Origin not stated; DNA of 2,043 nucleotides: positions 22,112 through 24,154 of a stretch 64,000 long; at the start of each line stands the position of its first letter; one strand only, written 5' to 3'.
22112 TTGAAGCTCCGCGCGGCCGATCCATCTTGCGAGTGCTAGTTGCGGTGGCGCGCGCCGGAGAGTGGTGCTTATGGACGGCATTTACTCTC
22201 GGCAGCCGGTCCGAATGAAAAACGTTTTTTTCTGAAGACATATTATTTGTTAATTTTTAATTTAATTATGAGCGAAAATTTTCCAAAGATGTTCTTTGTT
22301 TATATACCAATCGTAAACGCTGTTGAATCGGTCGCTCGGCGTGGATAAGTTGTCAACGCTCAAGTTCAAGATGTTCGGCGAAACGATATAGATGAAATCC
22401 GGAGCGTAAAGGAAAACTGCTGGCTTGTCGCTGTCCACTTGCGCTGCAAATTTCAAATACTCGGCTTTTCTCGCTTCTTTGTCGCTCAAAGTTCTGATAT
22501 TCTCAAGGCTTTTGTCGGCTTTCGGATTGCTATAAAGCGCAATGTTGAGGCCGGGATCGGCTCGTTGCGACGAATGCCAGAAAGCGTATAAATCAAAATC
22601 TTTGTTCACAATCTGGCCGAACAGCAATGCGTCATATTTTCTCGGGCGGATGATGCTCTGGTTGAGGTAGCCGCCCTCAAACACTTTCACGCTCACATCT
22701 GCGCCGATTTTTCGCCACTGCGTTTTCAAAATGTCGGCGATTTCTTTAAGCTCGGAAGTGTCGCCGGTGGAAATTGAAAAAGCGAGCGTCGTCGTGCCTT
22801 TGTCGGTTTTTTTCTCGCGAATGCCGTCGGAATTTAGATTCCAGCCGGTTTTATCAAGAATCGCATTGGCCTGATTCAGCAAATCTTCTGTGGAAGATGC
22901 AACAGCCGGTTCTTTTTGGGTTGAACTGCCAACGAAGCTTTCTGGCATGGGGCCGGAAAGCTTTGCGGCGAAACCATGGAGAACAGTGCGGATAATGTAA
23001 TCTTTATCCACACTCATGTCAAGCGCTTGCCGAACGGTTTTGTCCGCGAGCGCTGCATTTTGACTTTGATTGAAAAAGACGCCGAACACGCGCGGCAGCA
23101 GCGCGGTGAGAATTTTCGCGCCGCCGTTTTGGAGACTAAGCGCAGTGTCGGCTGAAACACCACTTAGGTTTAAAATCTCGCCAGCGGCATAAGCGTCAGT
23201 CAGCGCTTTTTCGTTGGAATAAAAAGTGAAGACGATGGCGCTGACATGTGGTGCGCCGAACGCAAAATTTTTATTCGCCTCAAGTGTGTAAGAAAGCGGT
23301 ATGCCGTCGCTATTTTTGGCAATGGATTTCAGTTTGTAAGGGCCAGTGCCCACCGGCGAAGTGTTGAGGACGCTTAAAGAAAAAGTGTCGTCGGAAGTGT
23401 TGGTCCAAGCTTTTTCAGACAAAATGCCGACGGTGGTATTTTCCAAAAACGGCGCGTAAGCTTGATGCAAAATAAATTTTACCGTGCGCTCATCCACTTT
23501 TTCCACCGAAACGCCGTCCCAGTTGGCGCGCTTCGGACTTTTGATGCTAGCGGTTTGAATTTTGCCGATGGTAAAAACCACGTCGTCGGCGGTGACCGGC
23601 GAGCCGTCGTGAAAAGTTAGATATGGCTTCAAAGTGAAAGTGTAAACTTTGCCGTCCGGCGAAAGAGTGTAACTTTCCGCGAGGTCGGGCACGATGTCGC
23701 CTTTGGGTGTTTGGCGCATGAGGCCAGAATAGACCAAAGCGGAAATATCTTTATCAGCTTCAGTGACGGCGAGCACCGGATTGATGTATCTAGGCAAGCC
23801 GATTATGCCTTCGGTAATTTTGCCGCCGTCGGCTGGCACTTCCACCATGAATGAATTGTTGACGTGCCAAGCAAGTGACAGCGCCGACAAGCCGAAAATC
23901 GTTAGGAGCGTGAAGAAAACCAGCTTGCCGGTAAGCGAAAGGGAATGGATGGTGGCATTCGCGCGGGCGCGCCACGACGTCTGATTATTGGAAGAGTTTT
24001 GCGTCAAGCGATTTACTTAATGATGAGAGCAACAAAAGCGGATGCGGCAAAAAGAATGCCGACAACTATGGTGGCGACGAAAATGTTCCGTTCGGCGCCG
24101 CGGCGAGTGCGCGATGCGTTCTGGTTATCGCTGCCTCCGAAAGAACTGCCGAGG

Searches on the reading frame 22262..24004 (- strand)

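Call 94: search_protein_families(library=pfam, proteins=[window:22262-24004:-], max_evalue=0.00001)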
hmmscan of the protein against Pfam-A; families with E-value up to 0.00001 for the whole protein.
window:22262-24004:- (580 aa): 1 family
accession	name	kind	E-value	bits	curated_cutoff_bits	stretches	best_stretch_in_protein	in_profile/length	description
PF00496.27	SBP_bac_5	-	2.5e-68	231.3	32.4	1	104-477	2-362/368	Bacterial extracellular solute-binding proteins, family 5 Middle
